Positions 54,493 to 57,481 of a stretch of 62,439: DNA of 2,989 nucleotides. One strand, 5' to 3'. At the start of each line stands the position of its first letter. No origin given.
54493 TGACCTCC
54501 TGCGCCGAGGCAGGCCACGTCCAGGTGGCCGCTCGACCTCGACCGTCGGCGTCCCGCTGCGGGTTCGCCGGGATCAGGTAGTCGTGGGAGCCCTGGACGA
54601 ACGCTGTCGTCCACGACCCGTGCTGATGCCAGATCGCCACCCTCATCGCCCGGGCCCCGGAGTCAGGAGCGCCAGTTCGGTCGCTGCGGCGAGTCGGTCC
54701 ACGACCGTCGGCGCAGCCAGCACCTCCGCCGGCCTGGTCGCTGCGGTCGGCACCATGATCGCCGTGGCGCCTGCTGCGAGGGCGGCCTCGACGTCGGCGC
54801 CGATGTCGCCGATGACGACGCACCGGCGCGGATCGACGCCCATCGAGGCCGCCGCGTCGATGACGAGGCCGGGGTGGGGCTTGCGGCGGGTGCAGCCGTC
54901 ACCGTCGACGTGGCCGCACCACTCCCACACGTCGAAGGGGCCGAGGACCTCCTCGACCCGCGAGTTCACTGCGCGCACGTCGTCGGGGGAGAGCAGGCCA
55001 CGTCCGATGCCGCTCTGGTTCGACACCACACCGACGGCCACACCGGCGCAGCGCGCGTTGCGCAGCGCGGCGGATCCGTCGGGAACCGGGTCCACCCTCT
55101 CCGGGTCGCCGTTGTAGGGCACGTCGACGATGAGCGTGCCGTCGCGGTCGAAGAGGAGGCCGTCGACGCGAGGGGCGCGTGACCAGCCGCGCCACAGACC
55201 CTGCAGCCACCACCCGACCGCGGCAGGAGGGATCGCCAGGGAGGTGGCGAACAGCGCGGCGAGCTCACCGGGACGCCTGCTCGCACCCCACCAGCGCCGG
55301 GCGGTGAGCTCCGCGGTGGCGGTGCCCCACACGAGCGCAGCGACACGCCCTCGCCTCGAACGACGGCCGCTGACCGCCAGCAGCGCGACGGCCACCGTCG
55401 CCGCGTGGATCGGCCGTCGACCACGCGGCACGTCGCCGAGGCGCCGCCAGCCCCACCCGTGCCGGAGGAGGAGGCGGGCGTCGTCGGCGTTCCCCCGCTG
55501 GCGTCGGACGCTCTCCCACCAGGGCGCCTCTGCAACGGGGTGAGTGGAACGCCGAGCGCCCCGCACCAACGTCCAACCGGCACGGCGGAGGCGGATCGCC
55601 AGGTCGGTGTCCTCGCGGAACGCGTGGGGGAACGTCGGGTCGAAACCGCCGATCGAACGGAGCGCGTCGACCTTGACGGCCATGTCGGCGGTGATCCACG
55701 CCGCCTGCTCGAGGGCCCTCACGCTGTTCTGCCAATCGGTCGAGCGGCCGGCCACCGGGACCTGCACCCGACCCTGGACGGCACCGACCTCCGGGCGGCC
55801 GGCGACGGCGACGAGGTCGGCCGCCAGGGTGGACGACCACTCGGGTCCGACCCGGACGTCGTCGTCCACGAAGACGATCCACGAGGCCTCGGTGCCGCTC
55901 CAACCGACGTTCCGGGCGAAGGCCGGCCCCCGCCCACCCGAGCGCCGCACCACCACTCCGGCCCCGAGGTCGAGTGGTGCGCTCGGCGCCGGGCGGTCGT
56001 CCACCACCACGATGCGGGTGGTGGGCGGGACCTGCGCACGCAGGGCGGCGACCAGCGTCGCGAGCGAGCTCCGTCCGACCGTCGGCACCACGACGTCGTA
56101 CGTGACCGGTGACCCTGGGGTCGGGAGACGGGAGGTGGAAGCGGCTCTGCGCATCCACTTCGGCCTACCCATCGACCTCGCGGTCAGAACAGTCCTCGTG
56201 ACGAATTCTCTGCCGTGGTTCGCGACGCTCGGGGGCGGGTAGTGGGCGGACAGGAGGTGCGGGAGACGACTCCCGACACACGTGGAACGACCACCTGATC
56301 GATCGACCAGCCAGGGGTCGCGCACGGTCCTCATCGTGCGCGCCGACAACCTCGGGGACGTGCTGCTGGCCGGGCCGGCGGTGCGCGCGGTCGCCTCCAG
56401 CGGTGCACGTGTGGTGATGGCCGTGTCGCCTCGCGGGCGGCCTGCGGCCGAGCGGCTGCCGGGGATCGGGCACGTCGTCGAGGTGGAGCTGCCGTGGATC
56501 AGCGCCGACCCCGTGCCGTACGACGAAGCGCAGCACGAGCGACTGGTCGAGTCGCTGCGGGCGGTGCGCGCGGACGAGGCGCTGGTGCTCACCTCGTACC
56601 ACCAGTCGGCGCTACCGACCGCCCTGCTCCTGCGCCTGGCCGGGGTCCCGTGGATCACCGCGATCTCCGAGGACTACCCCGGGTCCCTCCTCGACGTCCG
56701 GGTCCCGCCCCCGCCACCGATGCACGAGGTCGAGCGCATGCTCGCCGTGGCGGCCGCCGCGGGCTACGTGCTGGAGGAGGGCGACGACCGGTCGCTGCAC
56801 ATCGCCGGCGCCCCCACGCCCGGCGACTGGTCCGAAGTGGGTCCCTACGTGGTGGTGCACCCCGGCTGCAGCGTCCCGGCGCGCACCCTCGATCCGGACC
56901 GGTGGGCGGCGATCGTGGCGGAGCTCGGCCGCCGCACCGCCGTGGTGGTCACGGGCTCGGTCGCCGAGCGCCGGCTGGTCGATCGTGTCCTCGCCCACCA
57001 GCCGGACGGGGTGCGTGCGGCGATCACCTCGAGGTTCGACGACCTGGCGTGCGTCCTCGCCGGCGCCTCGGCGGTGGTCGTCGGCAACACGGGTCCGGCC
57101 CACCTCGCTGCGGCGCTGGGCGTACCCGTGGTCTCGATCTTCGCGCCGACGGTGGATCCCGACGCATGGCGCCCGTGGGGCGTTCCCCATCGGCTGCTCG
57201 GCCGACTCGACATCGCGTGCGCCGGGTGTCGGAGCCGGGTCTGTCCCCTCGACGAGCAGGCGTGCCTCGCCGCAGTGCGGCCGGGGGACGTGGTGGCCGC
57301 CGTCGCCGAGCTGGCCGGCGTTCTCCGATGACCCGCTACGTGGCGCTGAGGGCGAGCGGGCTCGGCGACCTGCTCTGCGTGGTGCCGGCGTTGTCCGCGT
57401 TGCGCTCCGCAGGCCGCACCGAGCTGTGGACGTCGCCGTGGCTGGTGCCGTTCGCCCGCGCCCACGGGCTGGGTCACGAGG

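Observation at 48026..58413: Complete ADP-heptose pathway with LPS-type heptosyltransferases, other GTs and a carbamoyltransferase in a Gram-positive-type genome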

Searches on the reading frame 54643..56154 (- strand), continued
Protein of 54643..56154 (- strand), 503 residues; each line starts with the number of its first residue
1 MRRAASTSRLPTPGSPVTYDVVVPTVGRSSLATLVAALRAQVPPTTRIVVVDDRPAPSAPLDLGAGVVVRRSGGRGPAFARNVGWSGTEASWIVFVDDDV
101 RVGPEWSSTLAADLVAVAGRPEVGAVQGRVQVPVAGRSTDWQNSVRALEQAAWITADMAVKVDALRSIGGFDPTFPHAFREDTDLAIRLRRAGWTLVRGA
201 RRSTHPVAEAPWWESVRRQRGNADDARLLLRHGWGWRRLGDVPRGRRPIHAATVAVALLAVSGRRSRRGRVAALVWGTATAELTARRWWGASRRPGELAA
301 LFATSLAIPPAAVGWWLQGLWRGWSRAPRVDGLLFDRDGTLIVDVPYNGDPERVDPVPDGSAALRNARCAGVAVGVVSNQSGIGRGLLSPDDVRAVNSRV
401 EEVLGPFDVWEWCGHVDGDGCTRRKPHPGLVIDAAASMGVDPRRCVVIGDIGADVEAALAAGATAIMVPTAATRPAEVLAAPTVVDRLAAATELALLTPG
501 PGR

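Call 82: get_annotated_region(hit=H2, flank=12000)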
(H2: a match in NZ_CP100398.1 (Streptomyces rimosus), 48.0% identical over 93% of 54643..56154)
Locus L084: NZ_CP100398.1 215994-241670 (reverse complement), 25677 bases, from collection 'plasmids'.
description: Streptomyces rimosus subsp. rimosus strain HP126 plasmid pSRIMHP, complete sequence
organism: Streptomyces rimosus (NCBI taxid 132474)
taxonomy: Bacteria; Actinomycetota; Actinomycetes; Kitasatosporales; Streptomycetaceae; Streptomyces; Streptomyces rimosus
host: -; source: pure culture,mutant of Streptomyces rimosus subsp. rimosus R7; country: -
typing (MOB-suite, as given by PLSDB): mobilizable; replicon rep_cluster_1974; relaxase MOBF
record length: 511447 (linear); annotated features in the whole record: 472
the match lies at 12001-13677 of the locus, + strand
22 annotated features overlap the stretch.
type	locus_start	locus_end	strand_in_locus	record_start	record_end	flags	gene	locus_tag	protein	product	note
CDS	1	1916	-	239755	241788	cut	-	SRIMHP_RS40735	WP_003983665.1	CocE/NonD family hydrolase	GO:0008152 - metabolic process [Evidence IEA]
CDS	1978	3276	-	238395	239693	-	-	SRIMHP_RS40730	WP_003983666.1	ATP-grasp domain-containing protein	-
CDS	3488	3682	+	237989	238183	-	-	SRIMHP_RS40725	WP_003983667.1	DUF2795 domain-containing protein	-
CDS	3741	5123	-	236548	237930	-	-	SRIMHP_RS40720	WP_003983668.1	MFS transporter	GO:0055085 - transmembrane transport [Evidence IEA]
CDS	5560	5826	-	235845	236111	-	-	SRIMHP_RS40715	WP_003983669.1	hypothetical protein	-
CDS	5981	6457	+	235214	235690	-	-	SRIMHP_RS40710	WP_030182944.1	DUF3515 family protein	-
CDS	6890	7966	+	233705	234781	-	-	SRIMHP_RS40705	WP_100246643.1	glycosyltransferase family 9 protein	-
CDS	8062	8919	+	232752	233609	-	-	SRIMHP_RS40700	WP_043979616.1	polysaccharide pyruvyl transferase family protein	-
CDS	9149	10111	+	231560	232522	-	-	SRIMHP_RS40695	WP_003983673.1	UDP-glucuronic acid decarboxylase family protein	-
CDS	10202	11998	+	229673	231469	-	-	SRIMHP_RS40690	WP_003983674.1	carbamoyltransferase C-terminal domain-containing protein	-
CDS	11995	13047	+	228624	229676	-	-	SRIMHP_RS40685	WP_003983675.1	glycosyltransferase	-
CDS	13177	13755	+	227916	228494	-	-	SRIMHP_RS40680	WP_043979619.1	HAD-IIIA family hydrolase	-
CDS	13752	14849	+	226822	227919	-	-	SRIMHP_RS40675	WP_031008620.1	glycosyltransferase family 9 protein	-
CDS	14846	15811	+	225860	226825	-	-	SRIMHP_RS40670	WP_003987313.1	glycosyltransferase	-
CDS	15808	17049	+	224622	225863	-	-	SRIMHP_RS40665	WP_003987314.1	glycosyltransferase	-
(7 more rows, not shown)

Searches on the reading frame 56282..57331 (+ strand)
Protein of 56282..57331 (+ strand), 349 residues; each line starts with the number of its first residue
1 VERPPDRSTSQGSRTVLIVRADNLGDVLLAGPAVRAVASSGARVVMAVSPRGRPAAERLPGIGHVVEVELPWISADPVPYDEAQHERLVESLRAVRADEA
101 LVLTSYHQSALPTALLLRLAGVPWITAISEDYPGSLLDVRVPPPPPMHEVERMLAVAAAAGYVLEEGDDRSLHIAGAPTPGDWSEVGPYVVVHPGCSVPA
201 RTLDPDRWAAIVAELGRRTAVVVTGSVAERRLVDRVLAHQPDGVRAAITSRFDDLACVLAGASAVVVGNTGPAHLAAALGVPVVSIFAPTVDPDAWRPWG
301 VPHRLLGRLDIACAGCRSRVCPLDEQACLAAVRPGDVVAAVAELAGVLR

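Call 5: search_protein_families(library=pfam, proteins=[window:56282-57331:+], max_evalue=0.01)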
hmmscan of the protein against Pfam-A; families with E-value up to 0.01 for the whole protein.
window:56282-57331:+ (349 aa): 2 families
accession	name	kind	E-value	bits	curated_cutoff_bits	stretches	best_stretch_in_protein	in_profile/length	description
PF01075.23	Glyco_transf_9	-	7.8e-22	78.2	22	1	87-324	3-244/247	Glycosyltransferase family 9 (heptosyltransferase)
PF00148.24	Oxidored_nitro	-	0.0017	17.8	28.6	0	208-292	287-372/399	Nitrogenase component 1 type Oxidoreductase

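Call 6: search_protein_families(library=ncbifam, proteins=[window:56282-57331:+], max_evalue=0.01)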
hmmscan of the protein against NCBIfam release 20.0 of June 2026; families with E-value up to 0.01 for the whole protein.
window:56282-57331:+ (349 aa): 6 families
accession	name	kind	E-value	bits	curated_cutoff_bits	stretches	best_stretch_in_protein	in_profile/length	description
TIGR02193.1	heptsyl_trn_I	equivalog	6.4e-16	58.5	185.3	1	16-290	2-284/320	lipopolysaccharide heptosyltransferase I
TIGR02195.1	heptsyl_trn_II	equivalog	8.9e-16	57.9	134.6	1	188-344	175-337/339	lipopolysaccharide heptosyltransferase II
TIGR02201.1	heptsyl_trn_III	equivalog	3.8e-15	55.8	170.2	1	187-344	181-342/344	putative lipopolysaccharide heptosyltransferase III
NF007742.0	PRK10422.1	equivalog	6.9e-10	38.3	467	1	189-300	185-300/352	lipopolysaccharide core heptosyltransferase RfaQ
NF008204.0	PRK10964.1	equivalog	3.4e-08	33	437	1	174-294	165-285/322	lipopolysaccharide heptosyltransferase RfaC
NF008162.0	PRK10916.1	equivalog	7.7e-05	22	569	0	249-295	249-294/348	ADP-heptose--LPS heptosyltransferase RfaF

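Call 17: list_cluster_members(proteins=[P0001, P0002, P0058, window:56282-57331:+, window:50468-51844:-])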
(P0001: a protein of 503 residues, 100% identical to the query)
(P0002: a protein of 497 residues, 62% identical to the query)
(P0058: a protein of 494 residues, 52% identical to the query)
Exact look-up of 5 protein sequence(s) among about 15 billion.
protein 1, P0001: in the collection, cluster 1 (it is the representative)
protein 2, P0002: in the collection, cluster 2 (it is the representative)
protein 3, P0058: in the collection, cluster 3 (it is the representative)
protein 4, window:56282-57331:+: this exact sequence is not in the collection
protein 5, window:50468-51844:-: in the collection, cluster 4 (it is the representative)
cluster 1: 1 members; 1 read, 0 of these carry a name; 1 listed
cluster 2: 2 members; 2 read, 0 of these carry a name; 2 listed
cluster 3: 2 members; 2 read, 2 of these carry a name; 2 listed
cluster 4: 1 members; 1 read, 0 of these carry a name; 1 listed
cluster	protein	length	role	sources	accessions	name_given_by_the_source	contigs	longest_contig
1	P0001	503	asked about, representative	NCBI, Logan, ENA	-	-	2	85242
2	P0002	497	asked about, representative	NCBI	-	-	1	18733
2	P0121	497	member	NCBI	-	-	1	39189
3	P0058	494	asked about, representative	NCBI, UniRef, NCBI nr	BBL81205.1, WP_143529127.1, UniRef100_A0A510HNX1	haloacid dehalogenase [Rubrobacter xylanophilus] | D,D-heptose 1,7-bisphosphate phosphatase n=1 Tax=Rubrobacter xylanophilus TaxID=49319 ... | HAD-IIIA family hydrolase [Rubrobacter xylanophilus]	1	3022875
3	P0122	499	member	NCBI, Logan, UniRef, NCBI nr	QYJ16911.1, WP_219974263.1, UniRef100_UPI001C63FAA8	Phosphoglycolate phosphatase [Rubrobacter xylanophilus DSM 9941] | HAD-IIIA family hydrolase n=1 Tax=Rubrobacter xylanophilus TaxID=49319 RepID=UPI001C63FAA8 | HAD-IIIA family hydrolase [Rubrobacter xylanophilus]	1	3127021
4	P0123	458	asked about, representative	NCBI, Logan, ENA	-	-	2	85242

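Call 39: search_solved_structures(query=window:56282-57331:+, max_evalue=0.01)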
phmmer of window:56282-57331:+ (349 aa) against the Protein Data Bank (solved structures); distinct sequences matched with E-value up to 0.01: 5.
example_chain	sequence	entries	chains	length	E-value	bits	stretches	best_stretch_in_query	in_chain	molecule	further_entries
1psw_A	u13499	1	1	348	7.3e-07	32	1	16-300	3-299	ADP-HEPTOSE LPS HEPTOSYLTRANSFERASE II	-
6dfe_A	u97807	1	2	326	0.0005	22.7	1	16-294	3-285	ADP-heptose--LPS heptosyltransferase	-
2gt1_A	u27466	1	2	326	0.00052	22.7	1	16-294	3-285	Lipopolysaccharide heptosyltransferase-1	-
2h1f_A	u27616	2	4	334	0.00058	22.5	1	16-294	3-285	Lipopolysaccharide heptosyltransferase-1 | Lipopolysaccharide heptosyltransferase 1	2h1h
3tov_A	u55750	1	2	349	0.0018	20.9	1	193-302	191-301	Glycosyl transferase family 9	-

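Call 68: search_solved_structures(query=window:56282-57331:+, max_evalue=0.001, show_alignments=3)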
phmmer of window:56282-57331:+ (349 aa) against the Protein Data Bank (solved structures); distinct sequences matched with E-value up to 0.001: 4.
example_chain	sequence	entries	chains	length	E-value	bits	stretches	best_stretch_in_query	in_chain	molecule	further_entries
1psw_A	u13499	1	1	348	7.3e-07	32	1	16-300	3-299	ADP-HEPTOSE LPS HEPTOSYLTRANSFERASE II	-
6dfe_A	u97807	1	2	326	0.0005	22.7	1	16-294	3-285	ADP-heptose--LPS heptosyltransferase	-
2gt1_A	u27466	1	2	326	0.00052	22.7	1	16-294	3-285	Lipopolysaccharide heptosyltransferase-1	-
2h1f_A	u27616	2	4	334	0.00058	22.5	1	16-294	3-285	Lipopolysaccharide heptosyltransferase-1 | Lipopolysaccharide heptosyltransferase 1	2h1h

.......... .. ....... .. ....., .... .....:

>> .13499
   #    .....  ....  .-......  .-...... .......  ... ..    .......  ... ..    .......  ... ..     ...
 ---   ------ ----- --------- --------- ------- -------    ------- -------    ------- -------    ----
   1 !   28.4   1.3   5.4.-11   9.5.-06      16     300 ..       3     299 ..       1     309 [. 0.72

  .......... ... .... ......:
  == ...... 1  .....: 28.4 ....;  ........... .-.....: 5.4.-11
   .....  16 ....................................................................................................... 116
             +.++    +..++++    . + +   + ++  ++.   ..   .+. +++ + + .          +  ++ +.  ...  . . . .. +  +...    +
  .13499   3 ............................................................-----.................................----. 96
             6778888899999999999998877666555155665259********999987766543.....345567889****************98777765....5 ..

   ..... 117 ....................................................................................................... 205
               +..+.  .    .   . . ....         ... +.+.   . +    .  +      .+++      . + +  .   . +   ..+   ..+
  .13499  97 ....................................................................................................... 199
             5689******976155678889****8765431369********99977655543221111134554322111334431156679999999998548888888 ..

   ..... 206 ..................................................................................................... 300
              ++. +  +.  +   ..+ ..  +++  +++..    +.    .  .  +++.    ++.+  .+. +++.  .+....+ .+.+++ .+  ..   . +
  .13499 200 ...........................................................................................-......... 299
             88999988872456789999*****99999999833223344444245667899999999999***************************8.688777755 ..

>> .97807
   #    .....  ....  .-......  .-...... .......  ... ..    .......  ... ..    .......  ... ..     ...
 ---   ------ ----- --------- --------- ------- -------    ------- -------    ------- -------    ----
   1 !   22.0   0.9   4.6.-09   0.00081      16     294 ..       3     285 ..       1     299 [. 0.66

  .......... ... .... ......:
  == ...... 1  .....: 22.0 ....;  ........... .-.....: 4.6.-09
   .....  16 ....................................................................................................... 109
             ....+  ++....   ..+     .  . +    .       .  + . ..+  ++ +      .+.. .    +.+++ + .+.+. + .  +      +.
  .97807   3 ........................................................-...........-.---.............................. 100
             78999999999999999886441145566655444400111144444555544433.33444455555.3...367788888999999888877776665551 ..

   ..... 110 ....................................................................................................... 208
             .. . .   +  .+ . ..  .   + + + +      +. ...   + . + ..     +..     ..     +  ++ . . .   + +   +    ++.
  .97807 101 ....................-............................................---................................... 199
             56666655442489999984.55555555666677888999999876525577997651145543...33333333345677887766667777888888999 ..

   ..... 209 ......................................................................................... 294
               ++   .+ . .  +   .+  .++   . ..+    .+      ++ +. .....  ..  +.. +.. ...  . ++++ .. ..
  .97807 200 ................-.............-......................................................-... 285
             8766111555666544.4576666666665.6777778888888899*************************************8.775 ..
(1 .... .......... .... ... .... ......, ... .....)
